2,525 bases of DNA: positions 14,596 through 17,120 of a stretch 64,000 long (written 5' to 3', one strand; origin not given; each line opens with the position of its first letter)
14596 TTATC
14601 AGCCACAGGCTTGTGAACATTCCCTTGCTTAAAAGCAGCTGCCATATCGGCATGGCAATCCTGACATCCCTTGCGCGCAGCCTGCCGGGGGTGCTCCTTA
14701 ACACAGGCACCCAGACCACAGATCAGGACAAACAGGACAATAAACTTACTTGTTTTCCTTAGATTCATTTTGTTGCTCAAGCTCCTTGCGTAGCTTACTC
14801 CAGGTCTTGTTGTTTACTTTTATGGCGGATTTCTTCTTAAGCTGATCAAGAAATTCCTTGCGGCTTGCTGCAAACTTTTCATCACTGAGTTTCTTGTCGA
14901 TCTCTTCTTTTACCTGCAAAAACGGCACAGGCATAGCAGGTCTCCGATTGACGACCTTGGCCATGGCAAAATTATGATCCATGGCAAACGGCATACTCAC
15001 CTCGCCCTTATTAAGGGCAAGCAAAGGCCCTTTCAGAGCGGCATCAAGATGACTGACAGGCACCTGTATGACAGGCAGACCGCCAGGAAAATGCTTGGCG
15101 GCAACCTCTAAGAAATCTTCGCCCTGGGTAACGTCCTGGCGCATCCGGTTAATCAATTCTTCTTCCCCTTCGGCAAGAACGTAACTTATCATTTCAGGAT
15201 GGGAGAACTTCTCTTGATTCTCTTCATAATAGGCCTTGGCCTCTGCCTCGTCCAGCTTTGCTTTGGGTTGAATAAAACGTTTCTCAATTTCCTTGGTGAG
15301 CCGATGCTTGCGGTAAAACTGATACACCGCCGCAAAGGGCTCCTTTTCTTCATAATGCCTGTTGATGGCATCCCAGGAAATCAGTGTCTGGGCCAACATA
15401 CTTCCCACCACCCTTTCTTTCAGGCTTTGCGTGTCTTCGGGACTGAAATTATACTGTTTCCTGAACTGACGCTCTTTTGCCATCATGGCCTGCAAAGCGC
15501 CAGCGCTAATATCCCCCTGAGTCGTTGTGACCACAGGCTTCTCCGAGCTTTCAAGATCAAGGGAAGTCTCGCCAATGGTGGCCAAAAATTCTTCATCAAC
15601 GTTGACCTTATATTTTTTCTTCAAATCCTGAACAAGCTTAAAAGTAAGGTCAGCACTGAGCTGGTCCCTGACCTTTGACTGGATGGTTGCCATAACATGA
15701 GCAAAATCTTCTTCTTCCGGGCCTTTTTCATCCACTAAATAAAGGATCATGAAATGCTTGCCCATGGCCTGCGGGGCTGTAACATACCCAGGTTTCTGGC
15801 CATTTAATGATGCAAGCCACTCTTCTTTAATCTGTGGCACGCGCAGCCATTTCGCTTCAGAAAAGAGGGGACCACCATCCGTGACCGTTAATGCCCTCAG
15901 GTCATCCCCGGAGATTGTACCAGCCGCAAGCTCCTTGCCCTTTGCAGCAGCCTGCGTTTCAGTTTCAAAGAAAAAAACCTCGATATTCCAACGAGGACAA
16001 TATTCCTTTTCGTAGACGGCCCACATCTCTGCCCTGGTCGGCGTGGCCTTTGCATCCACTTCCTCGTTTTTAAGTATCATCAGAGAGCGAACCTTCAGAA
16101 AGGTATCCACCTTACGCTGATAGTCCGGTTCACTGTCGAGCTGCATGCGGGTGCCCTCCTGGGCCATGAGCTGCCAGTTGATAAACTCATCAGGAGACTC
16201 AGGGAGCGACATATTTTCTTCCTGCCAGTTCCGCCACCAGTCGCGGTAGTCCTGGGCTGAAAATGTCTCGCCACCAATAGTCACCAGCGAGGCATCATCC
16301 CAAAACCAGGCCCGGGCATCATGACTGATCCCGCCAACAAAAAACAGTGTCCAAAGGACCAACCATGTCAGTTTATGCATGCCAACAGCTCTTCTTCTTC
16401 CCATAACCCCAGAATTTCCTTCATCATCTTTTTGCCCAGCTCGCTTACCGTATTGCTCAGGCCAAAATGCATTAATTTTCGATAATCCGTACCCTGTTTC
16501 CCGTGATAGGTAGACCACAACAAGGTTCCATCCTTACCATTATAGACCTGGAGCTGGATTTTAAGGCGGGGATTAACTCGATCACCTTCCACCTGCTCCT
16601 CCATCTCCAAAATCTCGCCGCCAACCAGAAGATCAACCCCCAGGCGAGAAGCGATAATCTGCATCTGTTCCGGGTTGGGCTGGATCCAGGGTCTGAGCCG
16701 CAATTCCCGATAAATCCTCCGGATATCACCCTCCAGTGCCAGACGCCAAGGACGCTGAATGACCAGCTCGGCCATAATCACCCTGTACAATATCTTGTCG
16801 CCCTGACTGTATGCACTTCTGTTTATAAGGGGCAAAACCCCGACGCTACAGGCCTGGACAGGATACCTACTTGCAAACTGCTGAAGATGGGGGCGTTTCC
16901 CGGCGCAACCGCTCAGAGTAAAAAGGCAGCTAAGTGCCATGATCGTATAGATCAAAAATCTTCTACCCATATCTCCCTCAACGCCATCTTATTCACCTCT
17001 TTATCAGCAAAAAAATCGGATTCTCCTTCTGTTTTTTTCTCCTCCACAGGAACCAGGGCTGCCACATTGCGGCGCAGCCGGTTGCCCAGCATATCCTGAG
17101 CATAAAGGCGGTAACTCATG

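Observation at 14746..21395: PPIase + triplicated LpoB/CsgG-like lipoprotein domains + OM beta-barrel embedded between cytochrome genes: candidate secretion/assembly module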

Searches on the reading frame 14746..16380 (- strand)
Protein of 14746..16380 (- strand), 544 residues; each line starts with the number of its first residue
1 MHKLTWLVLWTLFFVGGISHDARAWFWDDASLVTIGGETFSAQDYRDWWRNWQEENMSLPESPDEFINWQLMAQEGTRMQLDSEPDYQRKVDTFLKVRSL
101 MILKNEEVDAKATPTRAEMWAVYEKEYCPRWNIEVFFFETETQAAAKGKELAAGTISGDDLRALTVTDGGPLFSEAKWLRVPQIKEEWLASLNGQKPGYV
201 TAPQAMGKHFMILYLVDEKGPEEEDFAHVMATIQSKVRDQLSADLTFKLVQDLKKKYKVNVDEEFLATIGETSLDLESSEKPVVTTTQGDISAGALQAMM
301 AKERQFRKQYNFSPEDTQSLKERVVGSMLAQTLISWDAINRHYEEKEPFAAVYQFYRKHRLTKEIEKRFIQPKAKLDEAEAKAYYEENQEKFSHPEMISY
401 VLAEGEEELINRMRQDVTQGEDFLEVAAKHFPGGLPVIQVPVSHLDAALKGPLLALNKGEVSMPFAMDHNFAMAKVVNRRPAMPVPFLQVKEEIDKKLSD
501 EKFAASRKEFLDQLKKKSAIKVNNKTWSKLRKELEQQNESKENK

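Call 3: search_protein_families(library=pfam, proteins=[window:14746-16380:-], max_evalue=1)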
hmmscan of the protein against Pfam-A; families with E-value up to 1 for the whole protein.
window:14746-16380:- (544 aa): 3 families
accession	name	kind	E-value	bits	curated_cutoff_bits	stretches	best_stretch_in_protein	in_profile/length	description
PF13145.12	Rotamase_2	-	1.6e-17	64.9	27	2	377-492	2-121/121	PPIC-type PPIASE domain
PF13623.11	SurA_N_2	-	0.061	13.6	28.5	0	272-335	32-100/145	SurA-like N-terminal domain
PF22727.1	NCH2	-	0.52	10.9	27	1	286-321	27-62/96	NACHT C-terminal Helical domain 2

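Call 4: search_protein_families(library=ncbifam, proteins=[window:14746-16380:-], max_evalue=1)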
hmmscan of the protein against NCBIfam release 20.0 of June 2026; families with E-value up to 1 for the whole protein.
window:14746-16380:- (544 aa): 4 families
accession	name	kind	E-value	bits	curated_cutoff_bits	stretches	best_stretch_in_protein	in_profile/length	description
NF000809.0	PRK00059.1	equivalog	2.1e-15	56.9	303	1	361-525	160-333/336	peptidylprolyl isomerase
NF008054.0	PRK10788.1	equivalog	4.1e-06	25.8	493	1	364-504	237-383/626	peptidylprolyl isomerase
TIGR02925.1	cis_trans_EpsD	equivalog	8.1e-06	25.6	108.9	1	290-428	36-171/232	EpsD family peptidyl-prolyl cis-trans isomerase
NF002824.0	PRK02998.1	subfamily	0.022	14.1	360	1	394-536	132-282/283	peptidylprolyl isomerase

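Call 40: find_homologous_proteins(query=window:14746-16380:-)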
Query window:14746-16380:- (544 aa): 45 proteins with E <= 0.001 among 8000 candidates.
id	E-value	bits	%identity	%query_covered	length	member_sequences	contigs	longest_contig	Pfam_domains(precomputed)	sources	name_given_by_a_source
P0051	0.0e+0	1229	100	100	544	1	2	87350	PF13145.13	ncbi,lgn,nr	ncbi:MAG: peptidyl-prolyl cis-trans isomerase [Proteobacteria bacterium]|nr:peptidyl-prolyl cis-tran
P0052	0.0e+0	1159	94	100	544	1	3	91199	PF13145.13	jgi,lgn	jgi:hypothetical protein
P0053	4.7e-296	1001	79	100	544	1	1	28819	PF13145.13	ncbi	-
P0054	1.2e-290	983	81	100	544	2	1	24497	PF13145.13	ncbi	-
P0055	3.6e-285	965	78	100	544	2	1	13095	PF13145.13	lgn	-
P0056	1.2e-282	957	78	100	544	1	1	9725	PF13145.13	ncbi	-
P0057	1.9e-279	946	76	100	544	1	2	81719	PF13145.13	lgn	-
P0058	1.8e-272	923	73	100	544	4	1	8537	PF13145.13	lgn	-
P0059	5.2e-269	912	75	97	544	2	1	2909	PF13145.13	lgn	-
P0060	2.0e-252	857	69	100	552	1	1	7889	PF13145.13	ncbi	-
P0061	6.4e-245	832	67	100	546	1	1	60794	PF13145.13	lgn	-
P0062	6.6e-239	812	66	100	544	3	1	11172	PF13145.13,PF13623.12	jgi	jgi:hypothetical protein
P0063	1.5e-236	805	65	100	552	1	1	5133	PF13145.13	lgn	-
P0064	1.0e-232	792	63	99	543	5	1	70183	PF13145.13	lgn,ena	-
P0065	1.4e-222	759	62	97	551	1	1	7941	PF13145.13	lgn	-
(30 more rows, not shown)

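Call 61: find_related_loci(query=A6, collection=genome_contigs, flank=10000)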
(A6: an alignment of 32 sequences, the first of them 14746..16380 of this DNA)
Query A6 (544 aa) in genome_contigs; peptide patterns used: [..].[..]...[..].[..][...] (x = any residue, [..] = any of these).
56 stretches matched a pattern; 31 encode a relative of the query (tblastn E <= 1e-3); 31 distinct loci.
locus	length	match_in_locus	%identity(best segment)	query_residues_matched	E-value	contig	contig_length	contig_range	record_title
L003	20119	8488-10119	81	1-544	0e+0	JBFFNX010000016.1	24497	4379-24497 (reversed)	MAG: Desulfurivibrionaceae bacterium isolate Mix_mud18.2022.04.88 k141_282047_length_24497_cov_25.6276, whole genome sho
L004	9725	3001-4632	78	1-544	0e+0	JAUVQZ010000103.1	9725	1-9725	MAG: Pseudomonadota bacterium isolate CSMAG_701 CSMAG_701_k127_21288848_length_9725_cov_9.0000, whole genome shotgun seq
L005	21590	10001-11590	73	15-544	0e+0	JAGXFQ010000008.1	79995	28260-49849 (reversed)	MAG: Desulfobulbaceae bacterium isolate LH_M19 k141_253642, whole genome shotgun sequence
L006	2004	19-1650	65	1-544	0e+0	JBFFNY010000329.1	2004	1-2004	MAG: Desulfurivibrionaceae bacterium isolate Mix_mud18.2022.04.89 k141_473817_length_2004_cov_83.2968, whole genome shot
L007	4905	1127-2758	65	1-544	0e+0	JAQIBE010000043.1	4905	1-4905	MAG: Desulfobulbaceae bacterium isolate GH16 k119_491460, whole genome shotgun sequence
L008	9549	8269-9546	77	1-426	0e+0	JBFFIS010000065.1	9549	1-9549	MAG: Desulfurivibrionaceae bacterium isolate Mix_mud17.2022.03.10 k141_3139828_length_9549_cov_9.0000, whole genome shot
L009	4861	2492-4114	54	1-541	0e+0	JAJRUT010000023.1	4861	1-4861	MAG: Deltaproteobacteria bacterium isolate Dive96_bin10.216 k141_809040, whole genome shotgun sequence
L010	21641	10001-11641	44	1-544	8e-152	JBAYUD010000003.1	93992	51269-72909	MAG: Desulfurivibrionaceae bacterium isolate SO_2016_LW3_26 scaffold00346_LW162_2016, whole genome shotgun sequence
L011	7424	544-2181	43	1-544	5e-149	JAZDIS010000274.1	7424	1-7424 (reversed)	MAG: Pseudomonadota bacterium isolate MEGAHIT-group-0.419 k141_3771264, whole genome shotgun sequence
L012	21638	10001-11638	44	1-544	4e-148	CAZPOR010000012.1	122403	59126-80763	MAG TPA_asm: uncultured Desulfurivibrio sp. isolate binchicken_co269_249 genome assembly, contig: NODE_149_length_122403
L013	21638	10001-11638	42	1-544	3e-144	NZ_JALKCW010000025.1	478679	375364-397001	Hydrosulfovibrio ferrireducens strain CB1MN k141_47, whole genome shotgun sequence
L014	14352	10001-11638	42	1-544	1e-143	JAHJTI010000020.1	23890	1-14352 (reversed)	MAG: Proteobacteria bacterium isolate OS_PC_MetaG.mb.46 OS_PC_MetaG.mb.46_k141_53149, whole genome shotgun sequence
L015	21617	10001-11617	40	4-543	4e-143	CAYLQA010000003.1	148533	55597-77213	MAG TPA_asm: uncultured Desulfobulbia bacterium isolate SRP167671_co2_211 genome assembly, contig: NODE_92_length_148533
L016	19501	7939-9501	43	24-544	3e-141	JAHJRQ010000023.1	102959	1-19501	MAG: Proteobacteria bacterium isolate OS_PC_MetaG.mb.157 OS_PC_MetaG.mb.157_k141_788490, whole genome shotgun sequence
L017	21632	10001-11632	38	1-543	2e-128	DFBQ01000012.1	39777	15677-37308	MAG TPA_asm: Deltaproteobacteria bacterium UBA3076 UBA3076_contig_2768, whole genome shotgun sequence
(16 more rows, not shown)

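Call 92: search_solved_structures(query=A6, max_evalue=0.01)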
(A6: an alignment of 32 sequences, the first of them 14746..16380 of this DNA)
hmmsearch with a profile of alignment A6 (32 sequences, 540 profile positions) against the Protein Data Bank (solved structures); distinct sequences matched with E-value up to 0.01: 17.
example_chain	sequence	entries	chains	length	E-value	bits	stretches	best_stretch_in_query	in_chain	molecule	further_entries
6vj6_A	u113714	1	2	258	1.9e-11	46.7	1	281-536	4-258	Peptidylprolyl isomerase (PrsA)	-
5ez1_A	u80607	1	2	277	5.3e-10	41.9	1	314-524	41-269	Putative peptidyl-prolyl cis-trans isomerase HP_0175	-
6bhf_A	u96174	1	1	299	6.5e-10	41.6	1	280-524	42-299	Putative peptidyl-prolyl cis-trans isomerase HP_0175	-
6vj4_A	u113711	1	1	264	9.9e-10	41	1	375-526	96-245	Peptidylprolyl isomerase PrsA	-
1m5y_A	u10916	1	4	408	1.5e-07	33.8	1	143-515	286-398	Survival protein surA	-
9hg5_F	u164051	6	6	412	1.5e-07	33.8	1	143-515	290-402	Chaperone SurA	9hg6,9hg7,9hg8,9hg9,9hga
8pz1_F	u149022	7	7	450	2.1e-07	33.3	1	143-515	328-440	Chaperone SurA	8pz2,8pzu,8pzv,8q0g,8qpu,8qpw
3rfw_A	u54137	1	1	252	5e-07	32.1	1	63-241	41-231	Cell-binding factor 2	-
8qpv_F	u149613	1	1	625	5.1e-07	32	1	409-519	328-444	Chaperone SurA,Outer membrane protein X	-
8qp5_P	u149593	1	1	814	1.1e-06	30.9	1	143-516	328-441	Chaperone SurA,Serine protease EspP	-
5htf_A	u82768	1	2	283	2.9e-05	26.3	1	283-510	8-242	Foldase protein PrsA 1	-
3rgc_A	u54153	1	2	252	8.7e-05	24.7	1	159-259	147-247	Possible periplasmic protein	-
3gpk_A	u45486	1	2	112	0.00033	22.7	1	143-224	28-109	PpiC-type peptidyl-prolyl cis-trans isomerase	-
1zk6_A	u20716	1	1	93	0.00041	22.4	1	405-475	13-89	Foldase protein prsA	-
4g2p_A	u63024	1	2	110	0.0032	19.5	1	143-219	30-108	Chaperone SurA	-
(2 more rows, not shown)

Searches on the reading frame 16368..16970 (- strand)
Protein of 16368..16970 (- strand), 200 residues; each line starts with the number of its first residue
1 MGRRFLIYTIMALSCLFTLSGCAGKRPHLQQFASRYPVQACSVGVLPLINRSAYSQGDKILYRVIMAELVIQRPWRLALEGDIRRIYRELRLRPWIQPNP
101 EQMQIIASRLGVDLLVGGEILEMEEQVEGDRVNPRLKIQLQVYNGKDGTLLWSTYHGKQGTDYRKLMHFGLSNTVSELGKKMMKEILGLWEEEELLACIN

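Call 3: search_protein_families(library=pfam, proteins=[window:16368-16970:-], max_evalue=1)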
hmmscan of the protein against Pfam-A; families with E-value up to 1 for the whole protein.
window:16368-16970:- (200 aa): 2 families
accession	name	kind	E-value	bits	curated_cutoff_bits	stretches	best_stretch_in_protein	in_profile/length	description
PF13036.11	LpoB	-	0.04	14.3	22.3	1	99-153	89-142/147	Peptidoglycan-synthase activator LpoB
PF16539.10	FlgT_M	-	0.24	12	31.2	1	98-154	75-140/158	Flagellar assembly protein T, middle domain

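Call 4: search_protein_families(library=ncbifam, proteins=[window:16368-16970:-], max_evalue=1)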
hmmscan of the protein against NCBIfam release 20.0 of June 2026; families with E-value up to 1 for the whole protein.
window:16368-16970:- (200 aa): 1 family
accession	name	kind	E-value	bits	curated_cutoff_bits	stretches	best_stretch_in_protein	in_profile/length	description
TIGR02722.1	lp_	equivalog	0.0032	17.5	110.55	1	100-153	130-182/189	penicillin-binding protein activator LpoB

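Call 79: search_solved_structures(query=A9, max_evalue=10)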
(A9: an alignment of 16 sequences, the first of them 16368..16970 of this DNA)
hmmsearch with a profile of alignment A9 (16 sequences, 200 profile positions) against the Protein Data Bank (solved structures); distinct sequences matched with E-value up to 10: 11.
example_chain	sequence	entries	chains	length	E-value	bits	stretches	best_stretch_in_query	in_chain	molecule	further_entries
9h80_C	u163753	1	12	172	7.4e-06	28.7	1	10-160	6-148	PelC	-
5t0z_A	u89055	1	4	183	0.04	16.5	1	43-160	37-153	Lipoprotein, putative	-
6hzf_A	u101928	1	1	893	0.12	15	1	128-193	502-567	BPa0997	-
6hze_A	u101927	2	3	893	0.12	15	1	128-193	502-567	BPa0997 | BPa0997 N-ter E361S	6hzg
5t11_A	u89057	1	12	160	0.14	14.7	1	39-160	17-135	Uncharacterized protein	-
5t10_A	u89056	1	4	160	0.24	13.9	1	39-160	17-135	Uncharacterized protein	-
9ydo_Ca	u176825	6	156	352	0.32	13.6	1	100-156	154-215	Flagellar protein FlgT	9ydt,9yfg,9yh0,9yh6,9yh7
9yec_Ca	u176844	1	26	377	0.36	13.4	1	100-156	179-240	Flagellar protein FlgT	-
3w1e_A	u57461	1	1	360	0.39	13.3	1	102-157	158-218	Flagella basal-body protein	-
6hzf_B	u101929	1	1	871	0.4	13.3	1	128-193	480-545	BPa0997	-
8z5n_5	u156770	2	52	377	0.42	13.2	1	102-157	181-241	Flagella basal-body protein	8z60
